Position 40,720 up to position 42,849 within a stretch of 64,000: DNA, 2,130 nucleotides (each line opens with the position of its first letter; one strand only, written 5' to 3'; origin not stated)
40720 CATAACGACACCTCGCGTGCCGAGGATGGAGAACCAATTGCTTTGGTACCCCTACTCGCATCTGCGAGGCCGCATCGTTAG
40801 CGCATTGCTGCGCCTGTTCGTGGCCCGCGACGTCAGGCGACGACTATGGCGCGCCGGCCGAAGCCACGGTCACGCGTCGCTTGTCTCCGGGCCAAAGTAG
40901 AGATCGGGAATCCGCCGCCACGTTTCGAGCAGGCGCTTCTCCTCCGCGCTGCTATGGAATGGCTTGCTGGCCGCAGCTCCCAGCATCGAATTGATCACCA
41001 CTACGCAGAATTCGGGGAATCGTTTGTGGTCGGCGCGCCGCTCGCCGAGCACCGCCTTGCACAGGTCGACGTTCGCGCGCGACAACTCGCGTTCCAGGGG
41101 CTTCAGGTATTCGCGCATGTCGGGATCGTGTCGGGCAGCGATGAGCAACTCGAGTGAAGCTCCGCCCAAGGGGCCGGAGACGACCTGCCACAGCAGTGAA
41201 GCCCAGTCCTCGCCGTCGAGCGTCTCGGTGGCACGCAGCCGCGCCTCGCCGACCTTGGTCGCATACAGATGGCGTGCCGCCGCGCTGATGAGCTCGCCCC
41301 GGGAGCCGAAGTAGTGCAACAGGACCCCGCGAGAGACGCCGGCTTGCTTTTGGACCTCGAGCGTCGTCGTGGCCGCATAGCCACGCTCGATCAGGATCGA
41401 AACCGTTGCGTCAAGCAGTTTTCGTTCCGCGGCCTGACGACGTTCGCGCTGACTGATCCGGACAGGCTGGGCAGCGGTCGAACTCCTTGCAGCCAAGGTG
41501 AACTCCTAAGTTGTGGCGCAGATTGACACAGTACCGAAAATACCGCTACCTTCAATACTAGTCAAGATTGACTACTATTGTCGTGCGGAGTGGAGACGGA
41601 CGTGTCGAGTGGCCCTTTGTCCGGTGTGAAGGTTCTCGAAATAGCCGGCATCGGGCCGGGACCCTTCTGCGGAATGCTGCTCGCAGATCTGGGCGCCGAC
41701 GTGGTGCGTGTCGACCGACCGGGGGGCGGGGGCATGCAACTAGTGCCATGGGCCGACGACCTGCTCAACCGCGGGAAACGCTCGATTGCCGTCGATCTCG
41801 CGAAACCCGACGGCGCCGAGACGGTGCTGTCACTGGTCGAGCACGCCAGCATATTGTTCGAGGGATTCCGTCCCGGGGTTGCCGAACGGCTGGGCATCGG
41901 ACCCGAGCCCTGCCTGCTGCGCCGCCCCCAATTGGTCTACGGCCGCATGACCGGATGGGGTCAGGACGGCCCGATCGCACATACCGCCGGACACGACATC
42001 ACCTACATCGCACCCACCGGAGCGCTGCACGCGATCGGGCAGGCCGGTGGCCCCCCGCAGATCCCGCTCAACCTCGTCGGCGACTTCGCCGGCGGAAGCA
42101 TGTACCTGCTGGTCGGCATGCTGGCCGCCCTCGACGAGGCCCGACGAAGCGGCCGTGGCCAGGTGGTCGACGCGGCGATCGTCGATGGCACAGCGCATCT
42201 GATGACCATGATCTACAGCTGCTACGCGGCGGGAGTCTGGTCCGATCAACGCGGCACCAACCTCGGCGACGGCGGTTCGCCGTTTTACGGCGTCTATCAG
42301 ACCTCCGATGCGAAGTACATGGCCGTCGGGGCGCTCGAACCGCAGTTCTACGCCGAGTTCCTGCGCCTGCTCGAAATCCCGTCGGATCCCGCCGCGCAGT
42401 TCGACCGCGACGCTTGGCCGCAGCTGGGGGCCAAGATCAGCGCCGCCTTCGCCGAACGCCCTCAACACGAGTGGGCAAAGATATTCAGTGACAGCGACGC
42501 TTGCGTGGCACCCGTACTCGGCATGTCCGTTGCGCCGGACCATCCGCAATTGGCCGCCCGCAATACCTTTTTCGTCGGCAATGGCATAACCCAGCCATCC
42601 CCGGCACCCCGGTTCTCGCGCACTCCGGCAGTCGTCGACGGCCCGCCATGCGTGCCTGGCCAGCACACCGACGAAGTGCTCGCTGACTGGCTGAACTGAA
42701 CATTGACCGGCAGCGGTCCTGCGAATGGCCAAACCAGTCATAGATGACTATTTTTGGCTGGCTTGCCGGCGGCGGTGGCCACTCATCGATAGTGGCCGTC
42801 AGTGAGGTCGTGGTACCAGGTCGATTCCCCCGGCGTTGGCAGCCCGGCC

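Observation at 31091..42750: Five copies of YAGTCA-N4-TGACTA define a probable regulon for the local TetR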

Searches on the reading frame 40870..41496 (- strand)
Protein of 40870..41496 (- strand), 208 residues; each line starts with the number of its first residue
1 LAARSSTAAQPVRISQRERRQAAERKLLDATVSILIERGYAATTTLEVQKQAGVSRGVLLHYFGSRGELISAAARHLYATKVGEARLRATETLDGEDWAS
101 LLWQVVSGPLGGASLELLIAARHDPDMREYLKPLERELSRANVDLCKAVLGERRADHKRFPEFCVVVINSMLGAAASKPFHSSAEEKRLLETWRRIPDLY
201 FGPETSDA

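Call 12: search_protein_families(library=pfam, proteins=[window:40870-41496:-])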
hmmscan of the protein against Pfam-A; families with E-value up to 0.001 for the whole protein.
window:40870-41496:- (208 aa): 1 family
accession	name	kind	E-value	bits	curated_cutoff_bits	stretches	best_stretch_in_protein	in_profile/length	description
PF00440.29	TetR_N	-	3.3e-13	49.6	24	1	27-72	1-46/47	Bacterial regulatory proteins, tetR family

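Call 14: search_protein_families(library=ncbifam, proteins=[window:40870-41496:-], max_evalue=0.01)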
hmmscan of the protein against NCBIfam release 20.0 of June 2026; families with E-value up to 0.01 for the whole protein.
window:40870-41496:- (208 aa): 18 families
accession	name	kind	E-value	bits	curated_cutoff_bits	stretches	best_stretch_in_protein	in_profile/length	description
TIGR03384.1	betaine_BetI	equivalog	1.5e-12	47.6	201.3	1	24-80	10-66/189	choline-binding transcriptional repressor BetI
NF001978.0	PRK00767.1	equivalog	4.5e-11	42.9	118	1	24-80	11-67/197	transcriptional regulator BetI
NF053731.1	TransRegFasRMycb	equivalog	3.2e-07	30.3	330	1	15-75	4-64/199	HTH-type transcriptional activator FasR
NF033703.1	transcr_KstR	equivalog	4.2e-06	26.5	280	1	15-80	4-66/185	cholesterol catabolism transcriptional regulator KstR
NF041196.1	ScbR_bind_reg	equivalog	7.6e-06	26.2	150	1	18-86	2-73/191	ScbR family autoregulator-binding transcription factor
NF011572.0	PRK14996.1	equivalog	1.2e-05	25.3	144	1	21-80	7-66/192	TetR family transcriptional regulator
NF051457.1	acryl_TF_AcuR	equivalog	5e-05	22.7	247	1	17-68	12-63/204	acrylate utilization transcriptional regulator AcuR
NF007949.0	PRK10668.1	equivalog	7.7e-05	22.3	271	1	19-74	6-63/216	multidrug efflux transporter transcriptional repressor AcrR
NF051852.1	efflux_TF_MtrR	exception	0.00011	22.1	280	1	21-101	9-88/205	multidrug efflux system transcriptional repressor MtrR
NF058643.1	TranRegCurRPseudo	equivalog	0.00011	21.9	300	1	24-69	9-54/193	TetR family transcriptional repressor CurR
TIGR03968.1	mycofact_TetR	equivalog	0.00016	21.3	224.9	1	19-69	6-56/190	mycofactocin system transcriptional regulator MftR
NF011584.0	PRK15008.1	equivalog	0.00041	20.2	230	1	15-79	10-75/212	HTH-type transcriptional regulator RutR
TIGR03613.1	RutR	equivalog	0.00073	19.4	368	1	17-77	2-63/202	pyrimidine utilization regulatory protein R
NF053878.1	FATransRegFadRBac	equivalog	0.0012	18.7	200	1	25-71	6-52/190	fatty acid metabolism transcriptional regulator FadR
NF008587.1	PRK11552.1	equivalog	0.0023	17.6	365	1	20-77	5-61/213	transcriptional regulator CecR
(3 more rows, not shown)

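Call 17: find_homologous_proteins(query=window:40870-41496:-, max_evalue=1e-20)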
Query window:40870-41496:- (208 aa): 62 proteins with E <= 1e-20 among 1140 candidates.
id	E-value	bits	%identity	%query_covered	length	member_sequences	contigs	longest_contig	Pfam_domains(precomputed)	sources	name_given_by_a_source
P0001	1.2e-124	431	95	100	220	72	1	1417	PF00440.30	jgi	jgi:AcrR family transcriptional regulator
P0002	3.6e-121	420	93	100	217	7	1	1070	PF00440.30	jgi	jgi:AcrR family transcriptional regulator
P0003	1.6e-116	405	90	100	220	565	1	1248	PF00440.30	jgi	jgi:AcrR family transcriptional regulator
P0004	6.3e-112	390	86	100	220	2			PF00440.30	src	-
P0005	6.7e-112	390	87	100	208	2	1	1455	PF00440.30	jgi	jgi:AcrR family transcriptional regulator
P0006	1.2e-111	389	87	100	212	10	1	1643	PF00440.30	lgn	-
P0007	7.9e-111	386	89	100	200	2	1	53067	PF00440.30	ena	-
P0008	2.3e-110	385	85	100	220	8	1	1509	PF00440.30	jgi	jgi:AcrR family transcriptional regulator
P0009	7.2e-110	383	83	100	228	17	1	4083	PF00440.30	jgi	jgi:AcrR family transcriptional regulator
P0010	1.9e-109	382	85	100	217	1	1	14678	PF00440.30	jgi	jgi:AcrR family transcriptional regulator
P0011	3.1e-109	381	85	100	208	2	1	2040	PF00440.30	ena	-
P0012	3.2e-109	381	85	100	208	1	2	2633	PF00440.30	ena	-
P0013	1.2e-108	379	83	100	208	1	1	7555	PF00440.30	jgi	jgi:AcrR family transcriptional regulator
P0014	1.8e-105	369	81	100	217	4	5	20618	PF00440.30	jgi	jgi:AcrR family transcriptional regulator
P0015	7.4e-105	367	81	100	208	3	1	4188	PF00440.30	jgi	-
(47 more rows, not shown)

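Call 18: find_related_loci(query=window:40870-41496:-, collection=genome_contigs, flank=10000)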
Query window:40870-41496:- (208 aa) in genome_contigs; peptide patterns used: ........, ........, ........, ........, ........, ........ (x = any residue, [..] = any of these).
207 stretches matched a pattern; 33 encode a relative of the query (tblastn E <= 1e-3); 33 distinct loci.
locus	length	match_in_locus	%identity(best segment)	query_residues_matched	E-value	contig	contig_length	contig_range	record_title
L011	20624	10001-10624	98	1-208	3e-135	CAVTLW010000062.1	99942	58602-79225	MAG: uncultured Actinomycetota bacterium isolate MFD06435.bin.1.39 genome assembly, contig: contig_95202, whole genome s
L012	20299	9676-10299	94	1-208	5e-131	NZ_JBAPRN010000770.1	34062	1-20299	MAG: Mycobacterium sp. isolate MFD00598_ilm_asm_bin5 k127_96816, whole genome shotgun sequence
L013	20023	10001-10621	93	1-207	1e-128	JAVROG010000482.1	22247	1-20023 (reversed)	MAG: Mycobacterium sp. isolate BP_253 scaffold_3419463, whole genome shotgun sequence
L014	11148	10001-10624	91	1-208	2e-126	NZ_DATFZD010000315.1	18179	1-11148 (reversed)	MAG: Mycobacterium sp. isolate SMAG_U9560 k141_704226, whole genome shotgun sequence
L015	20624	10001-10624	91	1-208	2e-125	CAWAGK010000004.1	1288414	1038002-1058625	MAG: uncultured Actinomycetota bacterium isolate MFD02579.bin.1.116 genome assembly, contig: contig_13323, whole genome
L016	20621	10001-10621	90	1-207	4e-125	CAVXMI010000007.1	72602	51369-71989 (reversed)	MAG: uncultured Actinomycetota bacterium isolate MFD02923.bin.1.151 genome assembly, contig: contig_26796, whole genome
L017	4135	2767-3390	90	1-208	5e-127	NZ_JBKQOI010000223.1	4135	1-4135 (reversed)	MAG: Mycobacterium sp. isolate LASYr2D2E2F__bin_6 LASYr2D2E2F_000000153076, whole genome shotgun sequence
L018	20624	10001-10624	90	1-208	5e-125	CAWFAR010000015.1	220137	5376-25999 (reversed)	MAG: uncultured Actinomycetota bacterium isolate MFD01138.bin.1.83 genome assembly, contig: contig_40992, whole genome s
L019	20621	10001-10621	91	1-207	6e-125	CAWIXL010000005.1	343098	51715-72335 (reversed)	MAG: uncultured Actinomycetota bacterium isolate MFD05705.bin.1.141 genome assembly, contig: contig_28694, whole genome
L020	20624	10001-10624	90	1-208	1e-124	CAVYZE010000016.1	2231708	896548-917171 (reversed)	MAG: uncultured Actinomycetota bacterium isolate MFD02248.bin.1.166 genome assembly, contig: contig_6935, whole genome s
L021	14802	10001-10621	90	1-207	3e-124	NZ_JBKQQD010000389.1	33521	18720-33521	MAG: Mycobacterium sp. isolate MGr1A1B1C__bin_69 MGr1A1B1C_000000194142, whole genome shotgun sequence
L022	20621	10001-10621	90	1-207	9e-124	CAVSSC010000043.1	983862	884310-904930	MAG: uncultured Actinomycetota bacterium isolate MFD05580.bin.1.114 genome assembly, contig: contig_9547, whole genome s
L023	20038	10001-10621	91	1-207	8e-124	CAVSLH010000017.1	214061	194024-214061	MAG: uncultured Actinomycetota bacterium isolate MFD05377.bin.1.164 genome assembly, contig: contig_57830, whole genome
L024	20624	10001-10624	89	1-208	5e-123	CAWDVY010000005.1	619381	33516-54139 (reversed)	MAG: uncultured Actinomycetota bacterium isolate MFD05580.bin.1.5 genome assembly, contig: contig_19504, whole genome sh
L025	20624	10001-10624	90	1-208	8e-123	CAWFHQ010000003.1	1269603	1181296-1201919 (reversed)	MAG: uncultured Actinomycetota bacterium isolate MFD02416.bin.1.258 genome assembly, contig: contig_39447, whole genome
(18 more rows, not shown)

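Call 23: search_solved_structures(query=window:40870-41496:-, max_evalue=0.001)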
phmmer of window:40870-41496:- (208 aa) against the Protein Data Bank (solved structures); distinct sequences matched with E-value up to 0.001: 57.
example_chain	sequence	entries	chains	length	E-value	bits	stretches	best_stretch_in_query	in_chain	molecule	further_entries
2gfn_A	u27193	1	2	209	4.7e-08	36.2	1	24-77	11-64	HTH-type transcriptional regulator pksA related protein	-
2hyt_A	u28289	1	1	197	1.5e-06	31.3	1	22-100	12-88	TetR-family transcriptional regulator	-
9b7y_A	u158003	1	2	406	1.8e-06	31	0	7-76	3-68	Transcriptional repressor Mce3R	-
6wp9_A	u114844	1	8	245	4.4e-06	29.8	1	13-120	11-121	AvaR1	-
6wp7_A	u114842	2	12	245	6.3e-06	29.3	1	14-120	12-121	AvaR1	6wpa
8v90_A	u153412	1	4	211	7.5e-06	29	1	17-97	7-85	HTH-type transcriptional regulator TtgR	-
5xaz_A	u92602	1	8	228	1.1e-05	28.4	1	17-134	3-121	Gamma-butyrolactone receptor protein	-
5xay_A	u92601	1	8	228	1.3e-05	28.3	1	17-122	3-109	Gamma-butyrolactone receptor protein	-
7k1a_A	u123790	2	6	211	1.8e-05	27.8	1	17-95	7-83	HTH-type transcriptional regulator TtgR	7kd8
7n4w_A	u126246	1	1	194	1.9e-05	27.7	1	19-80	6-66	ROTU4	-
2uxh_A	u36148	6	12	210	2e-05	27.6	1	17-95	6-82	HTH-TYPE TRANSCRIPTIONAL REGULATOR TTGR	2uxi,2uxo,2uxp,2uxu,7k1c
3bni_A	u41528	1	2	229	2.6e-05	27.3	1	9-107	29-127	Putative TetR-family transcriptional regulator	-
2of7_A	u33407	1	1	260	3.5e-05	26.8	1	1-111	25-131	Putative tetR-family transcriptional regulator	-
2xdn_A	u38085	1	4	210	5.9e-05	26.1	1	17-94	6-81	HTH-TYPE TRANSCRIPTIONAL REGULATOR TTGR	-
8ke8_A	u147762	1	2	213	6.5e-05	26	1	13-79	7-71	NalC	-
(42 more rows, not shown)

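Call 50: predict_structure(alignment_id=A1)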
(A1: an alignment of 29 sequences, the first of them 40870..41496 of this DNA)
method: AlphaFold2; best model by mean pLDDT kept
length: 208 residues; sequences in the alignment: 29
mean_pLDDT: 85.8   pTM: 0.77
mean pLDDT of the five models: 85.8, 84.7, 82.9, 82.2, 80.7
residues with pLDDT >= 90: 106; 70-90: 75; 50-70: 20; < 50: 7
segments of 3 or more residues with pLDDT < 50: 1-3, 205-208
pLDDT, mean of each block of 10 residues (from residue 1): 52 76 93 94 95 94 93 91 86 73 90 86 89 89 92 92 94 81 85 92 58
secondary structure, 60 per line:
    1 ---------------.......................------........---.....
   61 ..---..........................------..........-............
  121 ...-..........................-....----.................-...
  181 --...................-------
elements in order: H16-38 H45-52 H56-62 H66-91 H98-107 H109-123 H125-150 H152-155 H160-176 H183-201

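Call 53: fold_search(model_id=the predicted structure, library=pdb)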
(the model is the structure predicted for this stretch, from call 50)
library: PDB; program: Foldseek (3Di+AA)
matches with E <= 10: 883; with E <= 0.001: 90
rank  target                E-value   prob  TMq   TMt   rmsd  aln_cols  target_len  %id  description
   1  3hta_B                3.7e-05  1.00  0.61  0.69   4.5       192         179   19  Crystal structure of multidrug binding protein EbrR complexed with imidazole (released 2010-07-14)
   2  5wm9_A                8.1e-05  1.00  0.59  0.62   5.3       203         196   19  Crystal Structure of TetR family regulator Rv0078 from Mycobacterium tuberculosis (released 2018-07-04)
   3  3bni_B                8.1e-05  1.00  0.54  0.64   7.3       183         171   18  Crystal structure of TetR-family transcriptional regulator from Streptomyces coelicolor (released 2007-12-25)
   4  7k1c_B                1.5e-04  1.00  0.52  0.52   6.7       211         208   18  TtgR in complex with resveratrol (released 2021-10-06)
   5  3hth_B                1.6e-04  1.00  0.57  0.67   4.2       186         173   20  Crystal structure of multidrug binding protein EbrR complexed with proflavin (released 2010-07-14)
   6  6hs0_B                1.6e-04  1.00  0.58  0.60   5.3       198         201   19  EthR2 in complex with compound 5 (BDM71847) (released 2019-02-27)
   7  2xdn_B                1.6e-04  1.00  0.50  0.51   7.0       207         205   21  Transcription factor TtgR H67A mutant (released 2010-05-12)
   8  3hta_A                1.7e-04  1.00  0.51  0.54   6.2       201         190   18  Crystal structure of multidrug binding protein EbrR complexed with imidazole (released 2010-07-14)
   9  3hta_D                1.8e-04  1.00  0.58  0.67   4.3       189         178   20  Crystal structure of multidrug binding protein EbrR complexed with imidazole (released 2010-07-14)
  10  5vl9_D                1.9e-04  1.00  0.59  0.64   4.8       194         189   16  Crystal structure of EilR in complex with eilO DNA element (released 2018-06-27)
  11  3hta_C                1.9e-04  1.00  0.54  0.59   5.4       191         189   18  Crystal structure of multidrug binding protein EbrR complexed with imidazole (released 2010-07-14)
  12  5wm9_D                1.9e-04  1.00  0.64  0.68   4.7       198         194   18  Crystal Structure of TetR family regulator Rv0078 from Mycobacterium tuberculosis (released 2018-07-04)
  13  6hrz_A                2.0e-04  1.00  0.57  0.60   5.7       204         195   18  EthR2 in complex with compound 4 (BDM72170) (released 2019-02-27)
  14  2np5_C                2.0e-04  1.00  0.53  0.58   5.3       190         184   18  Crystal structure of a transcriptional regulator (RHA1_ro04179) from Rhodococcus sp. Rha1. (released 2006-11-28)
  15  5vl9_B                2.1e-04  1.00  0.59  0.64   4.7       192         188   16  Crystal structure of EilR in complex with eilO DNA element (released 2018-06-27)
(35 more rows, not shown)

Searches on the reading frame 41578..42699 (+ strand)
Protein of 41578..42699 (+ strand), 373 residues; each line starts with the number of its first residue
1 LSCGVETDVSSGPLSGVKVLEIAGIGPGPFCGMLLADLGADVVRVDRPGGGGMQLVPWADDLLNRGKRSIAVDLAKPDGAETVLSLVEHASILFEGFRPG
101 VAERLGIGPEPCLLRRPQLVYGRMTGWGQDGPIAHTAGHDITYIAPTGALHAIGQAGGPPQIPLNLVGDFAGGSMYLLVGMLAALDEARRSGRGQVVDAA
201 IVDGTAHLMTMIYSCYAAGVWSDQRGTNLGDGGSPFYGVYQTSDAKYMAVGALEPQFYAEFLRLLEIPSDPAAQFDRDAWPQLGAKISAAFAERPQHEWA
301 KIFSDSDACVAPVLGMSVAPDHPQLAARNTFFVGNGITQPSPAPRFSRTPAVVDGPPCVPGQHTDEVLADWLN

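Call 12: search_protein_families(library=pfam, proteins=[window:41578-42699:+])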
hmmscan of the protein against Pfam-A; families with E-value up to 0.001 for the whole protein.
window:41578-42699:+ (373 aa): 1 family
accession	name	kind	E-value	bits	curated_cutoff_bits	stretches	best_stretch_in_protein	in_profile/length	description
PF02515.22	CoA_transf_3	-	1.1e-80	272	23.3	1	14-364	1-366/366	CoA-transferase family III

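Call 14: search_protein_families(library=ncbifam, proteins=[window:41578-42699:+], max_evalue=0.01)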
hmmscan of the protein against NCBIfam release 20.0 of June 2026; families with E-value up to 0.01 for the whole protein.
window:41578-42699:+ (373 aa): 7 families
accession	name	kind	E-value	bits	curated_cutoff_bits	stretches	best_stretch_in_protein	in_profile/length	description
NF052585.1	SucGlutTfsCaiB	equivalog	2.5e-38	131.7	750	1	10-370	4-387/394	succinate--glutarate CoA-transferase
NF008511.0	PRK11430.1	equivalog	1.6e-35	122.9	522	1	9-342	5-349/381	CoA:oxalate CoA-transferase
NF041294.1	Scnl_mescCoAtase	equivalog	2.1e-34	119.3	700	1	13-268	3-271/381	succinyl-CoA:mesaconate CoA-transferase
NF003809.0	PRK05398.1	subfamily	2.2e-31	108.8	442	1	12-208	3-207/416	formyl-CoA transferase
TIGR03253.1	oxalate_frc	equivalog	3.9e-30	104.9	504.2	1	13-208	3-206/416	formyl-CoA transferase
NF002914.1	PRK03525.1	equivalog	5.2e-20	71.7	413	1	11-369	7-379/400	L-carnitine CoA-transferase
TIGR04253.1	mesacon_CoA_iso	equivalog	3.1e-10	39.6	725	1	14-211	3-204/403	2-methylfumaryl-CoA isomerase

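Call 42: search_solved_structures(query=window:41602-42699:+, max_evalue=1e-20)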
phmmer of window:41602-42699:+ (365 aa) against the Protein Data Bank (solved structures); distinct sequences matched with E-value up to 1e-20: 29.
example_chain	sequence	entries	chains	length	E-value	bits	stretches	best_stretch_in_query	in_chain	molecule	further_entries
8rmw_A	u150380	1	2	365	2e-114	386.1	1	1-363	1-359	Alpha-methylacyl-CoA racemase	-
1x74_A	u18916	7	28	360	4.4e-114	384.9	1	3-363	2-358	2-methylacyl-CoA racemase | probable alpha-methylacyl-CoA racemase MCR | PROBABLE ALPHA-METHYLACYL-COA RACEMASE MCR (2-METHYLACYL-COA RACEMASE) (2-ARYLPROPIONYL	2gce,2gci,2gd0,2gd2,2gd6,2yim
9i2t_A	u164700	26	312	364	4.6e-114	384.9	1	3-363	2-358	Alpha-methylacyl-CoA racemase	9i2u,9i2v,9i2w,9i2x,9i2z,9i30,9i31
8rp5_A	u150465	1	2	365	1.7e-113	383.1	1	1-363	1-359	Alpha-methylacyl-CoA racemase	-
8rp4_A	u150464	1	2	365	2.8e-113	382.3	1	1-363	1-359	Alpha-methylacyl-CoA racemase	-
8rp3_A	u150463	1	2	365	6e-113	381.2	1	1-363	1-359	Alpha-methylacyl-CoA racemase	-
2g04_A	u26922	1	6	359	1.3e-109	370.2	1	3-359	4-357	PROBABLE FATTY-ACID-CoA RACEMASE FAR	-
9br7_A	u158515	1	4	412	1.1e-38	136.7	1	4-363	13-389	Succinate--hydroxymethylglutarate CoA-transferase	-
9br6_A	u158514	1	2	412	2.1e-38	135.9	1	4-363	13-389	Succinate--hydroxymethylglutarate CoA-transferase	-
5yit_A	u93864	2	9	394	1.5e-34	123.2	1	4-360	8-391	CoA transferase III | Uncharacterized protein Rv3272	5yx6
5yiy_A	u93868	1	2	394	1.8e-34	122.9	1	4-360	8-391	CoA transferase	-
4hl6_A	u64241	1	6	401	1.4e-32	116.7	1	2-357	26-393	Uncharacterized protein YfdE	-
1pt5_A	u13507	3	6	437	1.2e-29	107.1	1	3-201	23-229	Hypothetical protein yfdW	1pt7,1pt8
1pqy_A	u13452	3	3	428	1.3e-29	107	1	3-201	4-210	Hypothetical protein yfdW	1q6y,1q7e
10uh_A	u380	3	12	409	2.5e-29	106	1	5-264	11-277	Formyl-coenzyme a transferase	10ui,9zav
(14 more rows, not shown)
